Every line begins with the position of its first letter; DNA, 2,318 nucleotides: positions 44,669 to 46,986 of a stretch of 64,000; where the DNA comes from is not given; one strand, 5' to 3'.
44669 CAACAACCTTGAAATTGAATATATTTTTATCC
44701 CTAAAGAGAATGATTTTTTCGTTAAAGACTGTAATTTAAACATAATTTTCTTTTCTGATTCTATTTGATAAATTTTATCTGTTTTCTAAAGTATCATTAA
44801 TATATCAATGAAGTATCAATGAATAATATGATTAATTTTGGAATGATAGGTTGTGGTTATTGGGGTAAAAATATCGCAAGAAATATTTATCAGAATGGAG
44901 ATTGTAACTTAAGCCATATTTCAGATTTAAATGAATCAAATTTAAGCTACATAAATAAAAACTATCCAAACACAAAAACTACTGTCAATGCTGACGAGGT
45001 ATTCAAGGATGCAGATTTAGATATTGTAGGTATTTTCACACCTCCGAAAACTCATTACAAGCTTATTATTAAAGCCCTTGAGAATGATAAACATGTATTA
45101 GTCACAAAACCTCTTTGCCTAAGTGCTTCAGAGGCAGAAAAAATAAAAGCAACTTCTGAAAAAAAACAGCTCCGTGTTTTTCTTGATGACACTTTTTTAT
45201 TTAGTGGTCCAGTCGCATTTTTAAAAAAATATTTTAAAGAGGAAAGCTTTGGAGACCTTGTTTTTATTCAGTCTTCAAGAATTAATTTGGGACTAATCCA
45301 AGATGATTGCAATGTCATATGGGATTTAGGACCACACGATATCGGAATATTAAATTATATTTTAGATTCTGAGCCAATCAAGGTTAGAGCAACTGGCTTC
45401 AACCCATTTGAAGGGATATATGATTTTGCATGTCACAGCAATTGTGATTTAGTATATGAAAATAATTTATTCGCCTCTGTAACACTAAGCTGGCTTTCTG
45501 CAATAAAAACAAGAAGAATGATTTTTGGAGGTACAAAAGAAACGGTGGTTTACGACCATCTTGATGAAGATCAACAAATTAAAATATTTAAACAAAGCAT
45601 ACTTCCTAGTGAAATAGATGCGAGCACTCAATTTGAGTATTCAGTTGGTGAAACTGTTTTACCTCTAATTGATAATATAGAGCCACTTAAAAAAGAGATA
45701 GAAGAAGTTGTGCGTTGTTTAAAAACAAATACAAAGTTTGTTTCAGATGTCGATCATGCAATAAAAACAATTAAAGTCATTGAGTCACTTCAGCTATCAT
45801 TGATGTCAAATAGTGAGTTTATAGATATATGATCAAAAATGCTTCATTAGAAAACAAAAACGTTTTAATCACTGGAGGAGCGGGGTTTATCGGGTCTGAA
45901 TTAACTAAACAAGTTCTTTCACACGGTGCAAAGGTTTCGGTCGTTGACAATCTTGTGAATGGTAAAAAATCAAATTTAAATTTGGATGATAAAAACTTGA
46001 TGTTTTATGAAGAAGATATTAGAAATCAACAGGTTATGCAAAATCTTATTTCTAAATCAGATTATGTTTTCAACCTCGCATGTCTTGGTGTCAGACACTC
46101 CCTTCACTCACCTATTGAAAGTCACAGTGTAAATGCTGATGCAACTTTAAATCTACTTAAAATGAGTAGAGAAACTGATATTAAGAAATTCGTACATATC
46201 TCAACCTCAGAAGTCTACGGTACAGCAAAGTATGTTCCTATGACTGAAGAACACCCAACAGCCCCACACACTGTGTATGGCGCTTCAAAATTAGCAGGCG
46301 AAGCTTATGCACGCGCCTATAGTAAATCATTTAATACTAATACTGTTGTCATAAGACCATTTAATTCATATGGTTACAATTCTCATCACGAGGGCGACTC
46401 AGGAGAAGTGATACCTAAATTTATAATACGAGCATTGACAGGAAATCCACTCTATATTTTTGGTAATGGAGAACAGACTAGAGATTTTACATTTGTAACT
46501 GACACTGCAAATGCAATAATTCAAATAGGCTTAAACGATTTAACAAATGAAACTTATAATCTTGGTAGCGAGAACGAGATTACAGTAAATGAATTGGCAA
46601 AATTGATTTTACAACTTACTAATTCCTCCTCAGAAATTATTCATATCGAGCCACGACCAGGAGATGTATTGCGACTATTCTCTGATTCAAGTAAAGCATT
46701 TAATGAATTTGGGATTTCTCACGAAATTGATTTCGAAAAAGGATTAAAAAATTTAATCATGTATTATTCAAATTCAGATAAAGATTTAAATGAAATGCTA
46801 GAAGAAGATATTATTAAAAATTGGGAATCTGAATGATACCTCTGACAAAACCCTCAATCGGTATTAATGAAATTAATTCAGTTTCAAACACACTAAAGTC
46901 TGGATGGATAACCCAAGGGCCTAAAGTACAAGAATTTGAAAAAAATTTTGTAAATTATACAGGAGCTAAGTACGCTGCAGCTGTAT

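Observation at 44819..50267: Arn-like pathway (aminotransferase, Und-P GT2, formyltransferase, SDR) in a Gram-positive glycan island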

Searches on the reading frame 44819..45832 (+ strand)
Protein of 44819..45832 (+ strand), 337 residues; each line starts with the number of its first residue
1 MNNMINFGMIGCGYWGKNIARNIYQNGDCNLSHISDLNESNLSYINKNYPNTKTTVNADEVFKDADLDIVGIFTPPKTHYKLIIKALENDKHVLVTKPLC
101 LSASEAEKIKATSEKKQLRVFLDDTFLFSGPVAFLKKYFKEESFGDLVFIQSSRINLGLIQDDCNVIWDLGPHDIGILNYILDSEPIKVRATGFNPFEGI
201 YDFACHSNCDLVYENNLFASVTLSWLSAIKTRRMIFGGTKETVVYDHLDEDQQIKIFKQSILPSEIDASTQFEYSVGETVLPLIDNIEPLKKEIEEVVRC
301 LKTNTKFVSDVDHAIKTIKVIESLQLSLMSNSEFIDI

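Call 3: search_protein_families(library=pfam, proteins=[window:44819-45832:+], max_evalue=0.001)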
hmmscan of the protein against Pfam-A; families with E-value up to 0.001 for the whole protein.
window:44819-45832:+ (337 aa): 4 families
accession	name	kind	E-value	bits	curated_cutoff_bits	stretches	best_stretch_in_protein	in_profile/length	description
PF01408.29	GFO_IDH_MocA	-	3.7e-21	76.5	24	1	5-121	1-117/120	Oxidoreductase family, NAD-binding Rossmann fold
PF22725.1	GFO_IDH_MocA_C3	-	2.4e-08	34.4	27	1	166-243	45-123/124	GFO/IDH/MocA C-terminal domain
PF03447.22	NAD_binding_3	-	0.00012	23.2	24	1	11-121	1-114/116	Homoserine dehydrogenase, NAD binding domain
PF02894.22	GFO_IDH_MocA_C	-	0.0002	21.7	22.9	1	166-327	42-209/218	Oxidoreductase family, C-terminal alpha/beta domain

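Call 4: search_protein_families(library=ncbifam, proteins=[window:44819-45832:+], max_evalue=0.001)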
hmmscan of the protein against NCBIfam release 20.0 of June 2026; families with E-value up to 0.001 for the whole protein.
window:44819-45832:+ (337 aa): 11 families
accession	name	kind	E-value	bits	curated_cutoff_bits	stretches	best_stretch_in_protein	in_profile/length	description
NF040723.1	UDP-GlcNAcDh_Arch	equivalog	5.1e-35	121.4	450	1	6-320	2-293/302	UDP-N-acetylglucosamine 3-dehydrogenase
TIGR04380.1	myo_inos_iolG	equivalog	4.1e-21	75.2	355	1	4-195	1-198/330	inositol 2-dehydrogenase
NF008607.0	PRK11579.1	subfamily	2.5e-18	66.2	330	1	1-152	1-150/346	oxidoreductase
NF058563.1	BT_2159_fam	equivalog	1.9e-14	53.4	650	1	5-176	1-172/350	disaccharide 3-dehydrogenase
NF041392.1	XylDh_Gfo6_Halo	equivalog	1e-13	50.8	350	1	3-325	15-339/350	D-xylose 1-dehydrogenase Gfo6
NF052479.1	LevoglcsnDh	equivalog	1.2e-13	50.5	650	1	5-150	4-157/386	levoglucosan dehydrogenase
NF007574.0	PRK10206.1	equivalog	3.1e-10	39.7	352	1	46-152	45-151/345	oxidoreductase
NF052679.1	InsChiInosDhIolG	equivalog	6.1e-09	35.4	540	1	5-188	3-191/343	bifunctional inositol 2-dehydrogenase/D-chiro-inositol 1-dehydrogenase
NF058561.1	BT_2158_fam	equivalog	2.6e-07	29.6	750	1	5-117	36-147/487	glycoside 3-dehydrogenase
NF009830.0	PRK13304.1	equivalog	5.9e-07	29.2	267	1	4-122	1-118/265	aspartate dehydrogenase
NF004976.0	PRK06349.1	subfamily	0.00022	20.5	205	1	2-121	2-128/430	homoserine dehydrogenase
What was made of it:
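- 44819..45832 (+): Gfo/Idh/MocA oxidoreductase: proposed nucleotide-sugar C3 dehydrogenase (C3 module). The best NCBIfam model is UDP-GlcNAc 3-dehydrogenase, 121 bits against a cut-off of 450 (calls 3, 4).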

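Call 14: search_solved_structures(query=window:44819-45832:+, max_evalue=1e-8, show_alignments=1)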
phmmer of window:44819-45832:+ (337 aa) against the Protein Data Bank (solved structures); distinct sequences matched with E-value up to 1e-8: 9.
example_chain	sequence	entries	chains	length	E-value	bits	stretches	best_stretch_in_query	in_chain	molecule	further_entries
3c1a_A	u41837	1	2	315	1.1e-16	64.1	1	2-191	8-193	Putative oxidoreductase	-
1ydw_A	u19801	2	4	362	4.3e-12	48.9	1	4-153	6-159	AX110P-like protein | Probable oxidoreductase At4g09670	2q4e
3kux_A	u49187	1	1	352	1.7e-10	43.7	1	3-153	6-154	Putative oxidoreductase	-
3e82_A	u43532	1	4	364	6.9e-10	41.7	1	2-119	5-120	Putative oxidoreductase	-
3hnp_A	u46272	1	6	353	1.1e-09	41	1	54-265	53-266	Oxidoreductase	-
6o15_A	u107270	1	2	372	1.5e-09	40.6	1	4-154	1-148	Uncharacterized oxidoreductase YjhC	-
7bvj_A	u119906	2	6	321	3.1e-09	39.6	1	57-234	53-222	Oxidoreductase, NAD-binding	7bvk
3ezy_A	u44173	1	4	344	3.8e-09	39.3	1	5-193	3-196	Dehydrogenase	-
4hkt_A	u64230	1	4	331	4.1e-09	39.2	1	5-194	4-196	Inositol 2-dehydrogenase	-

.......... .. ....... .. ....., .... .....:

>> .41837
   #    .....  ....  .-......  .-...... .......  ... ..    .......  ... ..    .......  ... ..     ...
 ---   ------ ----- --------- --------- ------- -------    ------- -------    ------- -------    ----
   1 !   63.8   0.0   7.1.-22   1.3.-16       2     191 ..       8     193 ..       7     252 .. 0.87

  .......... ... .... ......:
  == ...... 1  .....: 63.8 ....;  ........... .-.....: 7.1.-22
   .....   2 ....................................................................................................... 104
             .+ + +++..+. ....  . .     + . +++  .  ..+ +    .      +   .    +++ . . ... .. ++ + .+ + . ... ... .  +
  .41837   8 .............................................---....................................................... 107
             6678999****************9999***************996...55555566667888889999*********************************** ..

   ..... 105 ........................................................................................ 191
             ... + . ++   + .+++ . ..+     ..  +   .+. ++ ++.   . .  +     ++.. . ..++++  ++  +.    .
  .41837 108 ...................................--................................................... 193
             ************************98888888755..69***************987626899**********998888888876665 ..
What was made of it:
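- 44819..45832 (+): It hits 7bvj at 3.1e-9 (call 14).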

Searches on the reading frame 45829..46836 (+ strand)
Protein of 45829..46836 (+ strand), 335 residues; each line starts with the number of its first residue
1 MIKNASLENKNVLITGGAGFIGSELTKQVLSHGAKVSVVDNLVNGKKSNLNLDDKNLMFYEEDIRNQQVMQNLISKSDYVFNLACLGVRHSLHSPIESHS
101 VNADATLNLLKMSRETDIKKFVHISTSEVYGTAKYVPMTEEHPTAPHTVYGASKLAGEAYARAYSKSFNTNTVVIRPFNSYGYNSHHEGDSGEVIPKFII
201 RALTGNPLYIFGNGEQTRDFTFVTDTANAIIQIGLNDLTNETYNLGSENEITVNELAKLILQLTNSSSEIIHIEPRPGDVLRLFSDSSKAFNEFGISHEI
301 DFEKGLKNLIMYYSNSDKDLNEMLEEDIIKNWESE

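Call 3: search_protein_families(library=pfam, proteins=[window:45829-46836:+], max_evalue=0.001)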
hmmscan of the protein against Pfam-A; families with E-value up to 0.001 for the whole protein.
window:45829-46836:+ (335 aa): 9 families
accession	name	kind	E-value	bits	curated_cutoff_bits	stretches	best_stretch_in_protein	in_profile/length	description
PF01370.27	Epimerase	-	5.6e-59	199.9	20.9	1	12-246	1-240/240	NAD dependent epimerase/dehydratase family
PF16363.11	GDP_Man_Dehyd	-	2.3e-58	198.7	27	1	13-308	1-331/332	GDP-mannose 4,6 dehydratase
PF04321.23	RmlD_sub_bind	-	2.4e-21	76.5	27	1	11-269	2-236/287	RmlD substrate binding domain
PF01073.25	3Beta_HSD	-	9.5e-20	71.2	22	1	13-231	1-226/280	3-beta hydroxysteroid dehydrogenase/isomerase family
PF02719.21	Polysacc_synt_2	-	8.3e-19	68.3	20.2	1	12-276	1-264/293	Polysaccharide biosynthesis protein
PF07993.18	NAD_binding_4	-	9.9e-12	45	20.1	1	67-202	79-229/258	Male sterility protein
PF00106.31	adh_short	-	1.9e-07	31.2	26.6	1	10-76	1-70/195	short chain dehydrogenase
PF13460.12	NAD_binding_10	-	2e-06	28.3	27.2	1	16-138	1-111/184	NAD(P)H-binding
PF05368.20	NmrA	-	8.2e-06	26.1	27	1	9-167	2-140/298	NmrA-like family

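Call 4: search_protein_families(library=ncbifam, proteins=[window:45829-46836:+], max_evalue=0.001)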
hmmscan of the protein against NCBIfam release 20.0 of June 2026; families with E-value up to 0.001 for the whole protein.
window:45829-46836:+ (335 aa): 64 families (the best 25 are shown)
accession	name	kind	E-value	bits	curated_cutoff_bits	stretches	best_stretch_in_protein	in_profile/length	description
TIGR04180.1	EDH_00030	hypoth_equivalog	3.7e-59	200.2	475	1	12-294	1-290/297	NAD-dependent 4,6-dehydratase LegB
TIGR01181.1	dTDP_gluc_dehyt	equivalog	9.6e-59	199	365.1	1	12-318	2-316/321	dTDP-glucose 4,6-dehydratase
TIGR01179.1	galE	equivalog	3.5e-46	157.6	262.3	1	11-301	1-312/332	UDP-glucose 4-epimerase GalE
NF011728.1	PRK15181.1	equivalog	3.2e-40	138.2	760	1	7-316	13-340/348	Vi polysaccharide biosynthesis UDP-N-acetylglucosaminuronic acid C-4 epimerase TviC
NF007582.0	PRK10217.1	equivalog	7.3e-34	117.4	698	1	10-316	2-334/355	dTDP-glucose 4,6-dehydratase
NF007490.0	PRK10084.1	subfamily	4.5e-32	111.4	649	1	12-322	3-343/361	dTDP-glucose 4,6-dehydratase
TIGR02197.1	heptose_epim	equivalog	9.4e-32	110.4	274.6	1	12-274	1-270/316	ADP-glyceromanno-heptose 6-epimerase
NF007956.0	PRK10675.1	subfamily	6.6e-29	101.1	394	1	11-293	2-309/338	UDP-glucose 4-epimerase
NF047922.1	GDPFucSynFcl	equivalog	8.4e-25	87.8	500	1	9-315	2-303/308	GDP-L-fucose synthase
NF008872.0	PRK11908.1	equivalog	2.8e-24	85.8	294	1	10-269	2-276/349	bifunctional UDP-4-keto-pentose/UDP-xylose synthase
TIGR02622.1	CDP_4_6_dhtase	equivalog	6.3e-22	78.2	278.45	1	8-325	3-345/352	CDP-glucose 4,6-dehydratase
TIGR01214.1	rmlD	equivalog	8.5e-20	71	224.05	1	12-267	2-229/285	dTDP-4-dehydrorhamnose reductase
NF008360.0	PRK11150.1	equivalog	2.7e-19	69.5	452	1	12-268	2-258/310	ADP-glyceromanno-heptose 6-epimerase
NF043036.1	ErythonDh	equivalog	7.2e-19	68.1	325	1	11-167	2-166/321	D-erythronate dehydrogenase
TIGR03466.1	HpnA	hypoth_equivalog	7.4e-19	67.8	367.65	1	11-273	2-255/327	hopanoid-associated sugar epimerase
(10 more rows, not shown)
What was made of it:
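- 45829..46836 (+): Extended SDR with STSEVYG and YGASK motifs: proposed 4-keto-forming 4,6-dehydratase or decarboxylase (C4 module). NCBIfam scores: LegB 200 bits, dTDP-glucose 4,6-dehydratase 199, ArnA 64 (call 4).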

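Call 13: search_solved_structures(query=window:45829-46836:+, max_evalue=1e-20, show_alignments=2)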
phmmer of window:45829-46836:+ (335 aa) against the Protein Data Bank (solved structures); distinct sequences matched with E-value up to 1e-20: 73 (the best 60 are shown).
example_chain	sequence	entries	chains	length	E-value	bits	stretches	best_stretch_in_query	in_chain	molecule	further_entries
4zrm_A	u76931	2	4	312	1.4e-49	172.6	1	10-314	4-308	UDP-glucose 4-epimerase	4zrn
6dnt_A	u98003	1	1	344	4.4e-47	164.4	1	6-313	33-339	NAD-dependent epimerase/dehydratase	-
4lk3_A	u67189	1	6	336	1.2e-43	153.2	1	8-314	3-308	UDP-glucuronic acid decarboxylase 1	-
2b69_A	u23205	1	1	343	1.3e-43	153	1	8-314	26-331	UDP-glucuronate decarboxylase 1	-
4gll_A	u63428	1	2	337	1.4e-43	152.9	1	8-314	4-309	UDP-glucuronic acid decarboxylase 1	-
4m55_A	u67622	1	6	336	2.2e-43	152.3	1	8-314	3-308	UDP-glucuronic acid decarboxylase 1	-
6wjb_A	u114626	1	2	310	3.7e-41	144.9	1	10-309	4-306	NAD-dependent epimerase/dehydratase family protein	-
6wj9_A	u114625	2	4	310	1.9e-40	142.6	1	10-309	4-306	NAD-dependent epimerase/dehydratase family protein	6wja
7ys8_A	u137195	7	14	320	7.8e-39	137.3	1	12-319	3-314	UDP-glucose 4-epimerase | UDP-glucose 4-epimerase along with EC 5.1.3.2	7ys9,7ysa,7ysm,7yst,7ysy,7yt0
6bi4_A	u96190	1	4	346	1.7e-38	136.2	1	10-317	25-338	dTDP-glucose 4,6-dehydratase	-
6pmh_A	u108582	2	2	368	2.4e-38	135.7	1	7-314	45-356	UDP-glucose 4-epimerase related protein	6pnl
2hun_A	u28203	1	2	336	2.7e-38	135.5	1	10-326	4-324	336aa long hypothetical dTDP-glucose 4,6-dehydratase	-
8rdg_A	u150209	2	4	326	2.7e-38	135.5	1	11-266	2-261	SDR family NAD(P)-dependent oxidoreductase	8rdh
1sb8_A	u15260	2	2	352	5.7e-38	134.5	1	8-310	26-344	wbpP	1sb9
8rdi_A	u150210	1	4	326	9.3e-38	133.8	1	11-266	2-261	SDR family NAD(P)-dependent oxidoreductase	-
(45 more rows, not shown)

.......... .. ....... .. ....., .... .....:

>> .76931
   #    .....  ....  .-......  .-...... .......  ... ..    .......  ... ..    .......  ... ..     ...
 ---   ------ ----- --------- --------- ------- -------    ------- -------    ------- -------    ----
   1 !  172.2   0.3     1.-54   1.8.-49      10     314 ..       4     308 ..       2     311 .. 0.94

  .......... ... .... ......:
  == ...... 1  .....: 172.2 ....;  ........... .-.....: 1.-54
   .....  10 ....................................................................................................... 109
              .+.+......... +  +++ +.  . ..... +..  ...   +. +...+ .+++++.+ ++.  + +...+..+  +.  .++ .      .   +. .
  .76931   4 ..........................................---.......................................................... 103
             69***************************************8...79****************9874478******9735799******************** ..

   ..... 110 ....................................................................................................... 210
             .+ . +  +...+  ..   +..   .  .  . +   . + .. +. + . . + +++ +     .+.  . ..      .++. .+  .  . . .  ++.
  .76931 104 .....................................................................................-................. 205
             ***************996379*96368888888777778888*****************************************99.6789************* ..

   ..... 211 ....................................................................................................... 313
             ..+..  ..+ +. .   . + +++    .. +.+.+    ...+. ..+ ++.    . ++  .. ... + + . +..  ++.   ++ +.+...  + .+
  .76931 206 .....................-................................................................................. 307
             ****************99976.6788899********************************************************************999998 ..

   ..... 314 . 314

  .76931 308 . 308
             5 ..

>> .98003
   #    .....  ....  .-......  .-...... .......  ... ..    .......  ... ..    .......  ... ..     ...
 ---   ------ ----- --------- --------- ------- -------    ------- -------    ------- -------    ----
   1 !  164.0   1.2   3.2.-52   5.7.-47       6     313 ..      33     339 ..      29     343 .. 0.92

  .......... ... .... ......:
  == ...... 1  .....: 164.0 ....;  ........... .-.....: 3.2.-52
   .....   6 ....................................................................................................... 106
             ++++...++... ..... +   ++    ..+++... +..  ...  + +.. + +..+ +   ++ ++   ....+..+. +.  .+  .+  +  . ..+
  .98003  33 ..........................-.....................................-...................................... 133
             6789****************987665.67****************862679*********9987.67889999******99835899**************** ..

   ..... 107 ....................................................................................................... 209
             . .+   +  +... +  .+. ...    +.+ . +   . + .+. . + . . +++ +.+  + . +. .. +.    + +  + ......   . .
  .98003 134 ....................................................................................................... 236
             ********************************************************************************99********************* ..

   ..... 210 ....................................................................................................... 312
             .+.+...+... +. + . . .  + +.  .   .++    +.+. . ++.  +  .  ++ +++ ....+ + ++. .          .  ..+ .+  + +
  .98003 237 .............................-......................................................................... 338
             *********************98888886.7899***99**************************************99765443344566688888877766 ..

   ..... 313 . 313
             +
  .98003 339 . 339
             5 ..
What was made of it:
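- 45829..46836 (+): PDB scores: epimerases 4zrm/6dnt at 173/164 bits, human UXS1 153, RmlB about 136 (call 13).
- Human UXS1 is among its top PDB hits at 153 bits (call 13).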

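Call 69: search_solved_structures(query=window:45829-46836:+, max_evalue=1e-43, show_alignments=3)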
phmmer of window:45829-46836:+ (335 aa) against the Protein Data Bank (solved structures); distinct sequences matched with E-value up to 1e-43: 2.
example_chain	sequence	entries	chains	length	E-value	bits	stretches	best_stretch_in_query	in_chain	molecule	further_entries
4zrm_A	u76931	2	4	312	1.4e-49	172.6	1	10-314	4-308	UDP-glucose 4-epimerase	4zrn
6dnt_A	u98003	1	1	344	4.4e-47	164.4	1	6-313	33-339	NAD-dependent epimerase/dehydratase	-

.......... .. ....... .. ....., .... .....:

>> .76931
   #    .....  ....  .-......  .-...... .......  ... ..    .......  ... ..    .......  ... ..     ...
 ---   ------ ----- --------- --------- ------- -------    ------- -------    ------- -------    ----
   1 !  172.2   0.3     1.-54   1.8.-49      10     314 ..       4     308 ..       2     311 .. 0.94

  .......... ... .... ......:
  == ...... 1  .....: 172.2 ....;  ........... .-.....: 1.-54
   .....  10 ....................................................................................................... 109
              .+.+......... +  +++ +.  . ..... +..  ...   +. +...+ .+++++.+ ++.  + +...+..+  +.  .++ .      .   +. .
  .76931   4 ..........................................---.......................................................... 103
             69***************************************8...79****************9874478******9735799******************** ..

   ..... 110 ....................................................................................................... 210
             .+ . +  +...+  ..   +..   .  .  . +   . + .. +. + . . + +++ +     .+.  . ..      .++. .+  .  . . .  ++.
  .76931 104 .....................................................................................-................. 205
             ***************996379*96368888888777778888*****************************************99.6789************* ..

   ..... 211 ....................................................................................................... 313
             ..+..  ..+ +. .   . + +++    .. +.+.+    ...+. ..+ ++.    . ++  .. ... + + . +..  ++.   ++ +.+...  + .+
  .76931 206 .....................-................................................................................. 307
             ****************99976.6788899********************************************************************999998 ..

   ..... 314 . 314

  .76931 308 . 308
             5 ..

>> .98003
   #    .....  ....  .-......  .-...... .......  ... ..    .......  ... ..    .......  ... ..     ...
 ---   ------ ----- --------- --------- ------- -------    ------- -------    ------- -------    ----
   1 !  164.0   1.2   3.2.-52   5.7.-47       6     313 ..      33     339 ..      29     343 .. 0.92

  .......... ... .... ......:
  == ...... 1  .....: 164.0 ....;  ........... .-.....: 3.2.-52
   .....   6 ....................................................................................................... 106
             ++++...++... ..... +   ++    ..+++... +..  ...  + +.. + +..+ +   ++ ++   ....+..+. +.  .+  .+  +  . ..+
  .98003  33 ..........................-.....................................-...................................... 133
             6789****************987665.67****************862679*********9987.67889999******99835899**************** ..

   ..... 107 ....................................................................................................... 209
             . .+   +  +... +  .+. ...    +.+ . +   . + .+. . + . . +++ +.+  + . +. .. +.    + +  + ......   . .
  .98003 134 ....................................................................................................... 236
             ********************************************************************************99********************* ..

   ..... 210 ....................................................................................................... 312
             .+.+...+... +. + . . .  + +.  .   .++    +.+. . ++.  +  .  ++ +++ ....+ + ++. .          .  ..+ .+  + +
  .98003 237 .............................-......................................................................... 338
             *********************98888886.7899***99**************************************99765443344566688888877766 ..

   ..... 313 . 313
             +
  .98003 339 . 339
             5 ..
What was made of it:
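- Tried and rejected: One PDB search was wasted by too strict a threshold, so no residue-level alignment to UXS1 was obtained (call 69).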
